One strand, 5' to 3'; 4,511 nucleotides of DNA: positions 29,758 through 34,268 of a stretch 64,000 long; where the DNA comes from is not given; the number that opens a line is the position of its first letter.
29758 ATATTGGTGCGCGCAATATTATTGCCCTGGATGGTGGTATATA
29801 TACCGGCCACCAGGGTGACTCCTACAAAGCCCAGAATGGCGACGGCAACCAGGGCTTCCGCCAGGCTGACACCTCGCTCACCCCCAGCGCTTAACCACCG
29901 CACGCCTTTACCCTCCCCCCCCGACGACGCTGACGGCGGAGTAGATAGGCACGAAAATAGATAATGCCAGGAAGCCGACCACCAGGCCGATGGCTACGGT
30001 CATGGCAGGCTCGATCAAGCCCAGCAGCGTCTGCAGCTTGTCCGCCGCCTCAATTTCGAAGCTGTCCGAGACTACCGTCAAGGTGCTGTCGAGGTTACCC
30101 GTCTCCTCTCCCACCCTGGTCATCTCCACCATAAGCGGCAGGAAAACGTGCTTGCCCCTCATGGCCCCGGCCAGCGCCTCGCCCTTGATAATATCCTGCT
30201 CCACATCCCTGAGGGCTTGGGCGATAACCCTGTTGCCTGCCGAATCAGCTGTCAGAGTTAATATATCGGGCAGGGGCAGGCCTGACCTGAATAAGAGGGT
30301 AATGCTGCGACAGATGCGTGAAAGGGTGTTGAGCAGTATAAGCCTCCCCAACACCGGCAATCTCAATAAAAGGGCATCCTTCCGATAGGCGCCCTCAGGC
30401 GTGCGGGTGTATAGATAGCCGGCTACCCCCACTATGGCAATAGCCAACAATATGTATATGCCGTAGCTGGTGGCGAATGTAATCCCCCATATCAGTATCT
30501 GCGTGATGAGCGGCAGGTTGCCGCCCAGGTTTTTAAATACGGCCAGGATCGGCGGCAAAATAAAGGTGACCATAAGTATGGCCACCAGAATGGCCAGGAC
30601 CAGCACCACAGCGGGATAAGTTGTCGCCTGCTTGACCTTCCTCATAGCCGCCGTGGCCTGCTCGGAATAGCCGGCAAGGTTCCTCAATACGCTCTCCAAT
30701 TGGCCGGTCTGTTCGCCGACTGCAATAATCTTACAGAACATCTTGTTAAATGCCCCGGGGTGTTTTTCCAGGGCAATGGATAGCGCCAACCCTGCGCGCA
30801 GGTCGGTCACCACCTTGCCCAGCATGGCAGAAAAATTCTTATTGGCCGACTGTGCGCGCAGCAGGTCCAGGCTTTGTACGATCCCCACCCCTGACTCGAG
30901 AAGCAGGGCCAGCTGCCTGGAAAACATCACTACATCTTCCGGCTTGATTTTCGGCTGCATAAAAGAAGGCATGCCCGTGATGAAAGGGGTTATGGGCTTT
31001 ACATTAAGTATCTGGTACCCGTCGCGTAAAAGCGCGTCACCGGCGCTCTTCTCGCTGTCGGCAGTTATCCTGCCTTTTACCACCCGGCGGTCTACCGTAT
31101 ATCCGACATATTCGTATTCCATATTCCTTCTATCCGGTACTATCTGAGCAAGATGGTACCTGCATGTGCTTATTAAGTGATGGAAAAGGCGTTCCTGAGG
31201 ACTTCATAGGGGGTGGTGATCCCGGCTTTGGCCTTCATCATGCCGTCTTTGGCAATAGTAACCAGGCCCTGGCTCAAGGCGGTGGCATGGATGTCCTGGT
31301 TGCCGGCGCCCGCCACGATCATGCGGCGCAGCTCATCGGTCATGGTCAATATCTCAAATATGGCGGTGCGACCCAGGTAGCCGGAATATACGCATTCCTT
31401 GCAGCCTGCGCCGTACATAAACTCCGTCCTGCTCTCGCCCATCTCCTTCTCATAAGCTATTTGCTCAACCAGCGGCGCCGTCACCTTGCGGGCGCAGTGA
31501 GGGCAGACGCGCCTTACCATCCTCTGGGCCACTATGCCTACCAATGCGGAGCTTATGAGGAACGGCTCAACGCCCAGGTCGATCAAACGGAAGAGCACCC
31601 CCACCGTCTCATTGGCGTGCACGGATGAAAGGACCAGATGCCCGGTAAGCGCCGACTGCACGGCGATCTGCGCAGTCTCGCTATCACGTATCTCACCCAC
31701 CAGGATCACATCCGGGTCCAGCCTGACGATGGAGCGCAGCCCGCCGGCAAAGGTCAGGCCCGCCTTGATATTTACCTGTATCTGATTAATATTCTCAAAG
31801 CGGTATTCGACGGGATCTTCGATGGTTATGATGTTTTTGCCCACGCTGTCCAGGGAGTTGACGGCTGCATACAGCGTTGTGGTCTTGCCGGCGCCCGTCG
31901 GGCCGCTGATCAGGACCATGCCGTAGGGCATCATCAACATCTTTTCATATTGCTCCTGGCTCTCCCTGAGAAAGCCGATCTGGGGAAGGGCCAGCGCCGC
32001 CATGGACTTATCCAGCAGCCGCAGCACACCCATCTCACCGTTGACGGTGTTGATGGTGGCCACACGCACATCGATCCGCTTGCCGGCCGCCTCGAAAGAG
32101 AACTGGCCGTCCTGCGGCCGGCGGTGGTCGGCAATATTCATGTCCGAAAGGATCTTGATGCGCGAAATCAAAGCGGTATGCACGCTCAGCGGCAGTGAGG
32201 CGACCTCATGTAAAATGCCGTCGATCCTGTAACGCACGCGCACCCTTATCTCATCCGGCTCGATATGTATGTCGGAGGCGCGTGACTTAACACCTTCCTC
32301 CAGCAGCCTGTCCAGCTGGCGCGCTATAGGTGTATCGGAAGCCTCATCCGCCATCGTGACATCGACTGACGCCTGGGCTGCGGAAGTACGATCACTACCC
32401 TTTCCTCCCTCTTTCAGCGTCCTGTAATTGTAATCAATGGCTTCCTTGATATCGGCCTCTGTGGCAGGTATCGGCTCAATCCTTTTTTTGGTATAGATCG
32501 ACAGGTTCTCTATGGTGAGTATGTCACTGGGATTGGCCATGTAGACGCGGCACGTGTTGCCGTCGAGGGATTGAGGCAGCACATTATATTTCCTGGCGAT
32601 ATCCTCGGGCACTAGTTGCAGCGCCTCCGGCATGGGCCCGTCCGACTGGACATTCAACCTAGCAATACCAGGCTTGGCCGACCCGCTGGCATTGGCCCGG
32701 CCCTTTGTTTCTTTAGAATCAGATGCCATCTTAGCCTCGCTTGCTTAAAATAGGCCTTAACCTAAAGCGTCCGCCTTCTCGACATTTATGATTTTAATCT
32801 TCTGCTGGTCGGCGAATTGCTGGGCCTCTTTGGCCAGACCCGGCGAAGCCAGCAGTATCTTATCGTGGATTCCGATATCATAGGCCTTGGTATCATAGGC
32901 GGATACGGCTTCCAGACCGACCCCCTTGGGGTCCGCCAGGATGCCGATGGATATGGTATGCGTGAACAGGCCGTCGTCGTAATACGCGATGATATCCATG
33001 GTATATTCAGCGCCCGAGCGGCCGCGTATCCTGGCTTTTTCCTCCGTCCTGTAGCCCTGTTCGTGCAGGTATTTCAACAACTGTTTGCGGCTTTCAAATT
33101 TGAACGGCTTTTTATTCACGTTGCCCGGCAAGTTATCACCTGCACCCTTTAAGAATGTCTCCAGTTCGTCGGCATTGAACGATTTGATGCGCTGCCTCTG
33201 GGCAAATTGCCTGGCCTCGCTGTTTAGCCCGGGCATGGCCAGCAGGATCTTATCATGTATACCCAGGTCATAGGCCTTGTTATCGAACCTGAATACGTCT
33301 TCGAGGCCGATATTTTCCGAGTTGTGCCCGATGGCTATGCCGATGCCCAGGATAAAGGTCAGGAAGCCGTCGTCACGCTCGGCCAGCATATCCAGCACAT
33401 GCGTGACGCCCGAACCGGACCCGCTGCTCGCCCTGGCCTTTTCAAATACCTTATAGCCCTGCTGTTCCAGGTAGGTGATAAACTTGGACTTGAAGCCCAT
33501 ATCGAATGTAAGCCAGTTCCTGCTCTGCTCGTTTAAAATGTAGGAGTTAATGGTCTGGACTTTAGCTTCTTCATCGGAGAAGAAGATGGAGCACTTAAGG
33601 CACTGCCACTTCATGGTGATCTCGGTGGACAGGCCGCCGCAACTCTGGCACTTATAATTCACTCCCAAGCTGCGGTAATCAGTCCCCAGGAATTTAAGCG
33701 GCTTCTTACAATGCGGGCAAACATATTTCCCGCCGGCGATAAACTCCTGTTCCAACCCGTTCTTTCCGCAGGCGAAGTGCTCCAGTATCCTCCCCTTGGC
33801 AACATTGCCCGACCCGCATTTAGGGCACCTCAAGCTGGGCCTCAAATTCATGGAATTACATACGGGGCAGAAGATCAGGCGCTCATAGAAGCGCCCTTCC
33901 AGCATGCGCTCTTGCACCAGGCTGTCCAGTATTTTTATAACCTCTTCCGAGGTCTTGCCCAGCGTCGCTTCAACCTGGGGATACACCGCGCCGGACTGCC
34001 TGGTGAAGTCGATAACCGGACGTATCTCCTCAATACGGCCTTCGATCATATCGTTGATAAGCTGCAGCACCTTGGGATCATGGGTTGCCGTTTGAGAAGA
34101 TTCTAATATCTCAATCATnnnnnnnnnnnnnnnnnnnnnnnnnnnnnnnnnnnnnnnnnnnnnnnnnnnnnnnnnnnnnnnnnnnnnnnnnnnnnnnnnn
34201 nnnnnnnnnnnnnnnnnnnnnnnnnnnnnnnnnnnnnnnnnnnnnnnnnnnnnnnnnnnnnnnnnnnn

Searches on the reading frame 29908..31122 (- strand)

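Call 7: search_protein_families(library=ncbifam, proteins=[window:29908-31122:-], max_evalue=0.00001)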
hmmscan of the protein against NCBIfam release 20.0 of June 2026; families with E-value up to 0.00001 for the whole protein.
window:29908-31122:- (404 aa): 6 families
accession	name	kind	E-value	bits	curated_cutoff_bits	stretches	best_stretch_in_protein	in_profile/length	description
TIGR02120.1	GspF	equivalog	4.1e-92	309.5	424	1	3-395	1-396/401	type II secretion system inner membrane protein GspF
NF052607.1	T4PiliAsmPilCThrm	equivalog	3.8e-79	266.7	700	1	3-398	4-402/406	type IV pilus assembly protein PilC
NF007861.0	PRK10573.1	equivalog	2.4e-75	254.1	401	1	14-401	18-399/401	protein transport protein HofC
NF052606.1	T4PiliAsmPilCMyx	equivalog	1.4e-67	228.4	700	1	58-398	76-416/419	type IV pilus assembly protein PilC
NF047826.1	T3SSXpsF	equivalog_domain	3.6e-51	174.2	650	1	3-401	4-405/405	type II secretion system protein XpsF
NF041012.2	T4P_ComGB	equivalog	2.8e-40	138.7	240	1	67-397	6-331/332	competence type IV pilus assembly protein ComGB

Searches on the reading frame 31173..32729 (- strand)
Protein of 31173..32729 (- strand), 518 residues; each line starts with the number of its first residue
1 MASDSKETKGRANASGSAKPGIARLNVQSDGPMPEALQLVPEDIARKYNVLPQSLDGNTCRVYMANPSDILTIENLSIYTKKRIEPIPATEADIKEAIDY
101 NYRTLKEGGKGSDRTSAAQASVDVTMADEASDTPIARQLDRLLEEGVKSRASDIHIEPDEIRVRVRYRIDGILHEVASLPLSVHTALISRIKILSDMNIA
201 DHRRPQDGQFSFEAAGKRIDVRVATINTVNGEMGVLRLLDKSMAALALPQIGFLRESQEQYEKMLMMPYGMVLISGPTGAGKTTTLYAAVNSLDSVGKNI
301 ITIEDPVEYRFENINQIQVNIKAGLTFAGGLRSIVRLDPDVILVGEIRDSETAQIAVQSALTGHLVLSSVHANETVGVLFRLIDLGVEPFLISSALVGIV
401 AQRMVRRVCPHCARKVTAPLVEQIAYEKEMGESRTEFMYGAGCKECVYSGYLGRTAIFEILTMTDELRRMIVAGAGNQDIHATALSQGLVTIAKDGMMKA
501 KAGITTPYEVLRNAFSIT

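Call 7: search_protein_families(library=ncbifam, proteins=[window:31173-32729:-], max_evalue=0.00001)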
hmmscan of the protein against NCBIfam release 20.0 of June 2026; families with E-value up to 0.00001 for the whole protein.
window:31173-32729:- (518 aa): 18 families
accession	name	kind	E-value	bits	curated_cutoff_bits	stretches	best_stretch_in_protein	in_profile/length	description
TIGR02533.1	type_II_gspE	equivalog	4.8e-157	523.5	630.25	1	40-513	4-485/486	type II secretion system ATPase GspE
TIGR02538.1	type_IV_pilB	equivalog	8.9e-150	500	675.65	1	21-513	55-561/564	type IV-A pilus assembly ATPase PilB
NF007755.0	PRK10436.1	equivalog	1.3e-128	429.6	617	1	43-512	12-457/465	type II secretion system protein GspE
NF053534.1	T4PilAsmATPsTfpB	equivalog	3.7e-122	408.7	850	1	41-512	98-580/584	type IV pilus assembly ATPase TfpB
NF041000.1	ATPase_ComGA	equivalog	2e-79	266.3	300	1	141-406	2-266/267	competence type IV pilus ATPase ComGA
TIGR01420.1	pilT_fam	subfamily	1.9e-48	165.5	319.1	1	139-409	2-272/343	PilT/PilU family type 4a pilus ATPase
TIGR02525.1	plasmid_TraJ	equivalog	3.2e-22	79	368.3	1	247-381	128-268/372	plasmid transfer ATPase TraJ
TIGR02524.1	dot_icm_DotB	equivalog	3.9e-17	62.5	463.3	1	269-383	134-257/358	Dot/Icm type IV secretion system ATPase DotB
NF058587.1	archaellum_moto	equivalog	4.6e-15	55.3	550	1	265-435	270-445/527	archaellum flagellar ATPase motor FlaI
TIGR02788.1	VirB11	equivalog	5.9e-15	55.1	249.95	1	269-385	144-265/308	P-type DNA transfer ATPase VirB11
TIGR02782.1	TrbB_P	equivalog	6.3e-15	55.2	304.55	1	271-385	138-255/303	P-type conjugative transfer ATPase TrbB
TIGR03819.1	heli_sec_ATPase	hypoth_equivalog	4.8e-13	49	373.15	1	190-401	102-316/340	TadA family conjugal transfer-associated ATPase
NF010407.0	PRK13833.1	subfamily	4e-12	46.2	499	1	272-388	147-265/323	conjugal transfer protein TrbB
NF010469.0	PRK13894.1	subfamily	2.2e-11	43.7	508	1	255-384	135-266/320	conjugal transfer ATPase TrbB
NF053672.1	bindosome_BasE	exception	1.6e-09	37.1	1000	1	272-402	273-409/512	bindosome assembly system ATPase subunit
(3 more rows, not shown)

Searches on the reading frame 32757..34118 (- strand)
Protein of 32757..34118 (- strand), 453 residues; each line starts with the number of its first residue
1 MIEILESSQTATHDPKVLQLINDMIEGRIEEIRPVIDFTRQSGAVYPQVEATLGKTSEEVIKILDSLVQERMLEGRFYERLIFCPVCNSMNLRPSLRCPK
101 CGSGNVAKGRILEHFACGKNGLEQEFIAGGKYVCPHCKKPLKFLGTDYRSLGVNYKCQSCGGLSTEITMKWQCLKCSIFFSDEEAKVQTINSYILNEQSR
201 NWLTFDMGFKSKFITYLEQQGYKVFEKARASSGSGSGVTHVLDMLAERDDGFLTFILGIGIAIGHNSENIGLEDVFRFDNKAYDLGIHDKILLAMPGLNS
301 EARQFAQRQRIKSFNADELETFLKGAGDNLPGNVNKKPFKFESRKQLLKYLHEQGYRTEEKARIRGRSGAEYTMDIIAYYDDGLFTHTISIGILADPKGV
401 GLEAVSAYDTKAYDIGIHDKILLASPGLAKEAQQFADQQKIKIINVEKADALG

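Call 7: search_protein_families(library=ncbifam, proteins=[window:32757-34118:-], max_evalue=0.00001)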
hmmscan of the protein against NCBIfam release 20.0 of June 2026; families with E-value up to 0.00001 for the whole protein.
window:32757-34118:- (453 aa): 0 families

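Call 41: search_protein_families(library=pfam, proteins=[window:32757-34118:-], max_evalue=1)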
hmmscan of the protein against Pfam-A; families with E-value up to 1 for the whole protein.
window:32757-34118:- (453 aa): 9 families
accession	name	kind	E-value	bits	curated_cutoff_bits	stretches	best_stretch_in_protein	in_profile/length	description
PF18551.6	TackOD1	-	3.5e-38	131.5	32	1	15-194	8-187/188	Thaumarchaeal output domain 1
PF04471.18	Mrr_cat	-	1.5e-09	38.4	21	2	347-447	13-109/115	Restriction endonuclease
PF12773.13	DZR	-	0.0064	17.1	27.3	1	82-103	13-32/45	Double zinc ribbon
PF07754.17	HVO_2753_ZBP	-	0.028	14.7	33.2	1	129-161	14-46/46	Small zinc finger protein HVO_2753-like, Zn-binding pocket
PF07191.17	Zn_ribbon_6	-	0.031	14.7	25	0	134-176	3-35/67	Double zinc ribbon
PF00227.31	Proteasome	-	0.059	13.5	22.4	0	287-312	42-67/189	Proteasome subunit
PF01155.25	HypA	-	0.063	13.8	28.9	1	65-106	54-97/112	Hydrogenase/urease nickel incorporation, metallochaperone, hypA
PF09723.15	Zn_ribbon_8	-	0.33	11.4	34.4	0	90-108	21-39/41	Zinc ribbon domain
PF13824.12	zf-Mss51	-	0.79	10.4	27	0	134-161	2-21/55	Zinc-finger of mitochondrial splicing suppressor 51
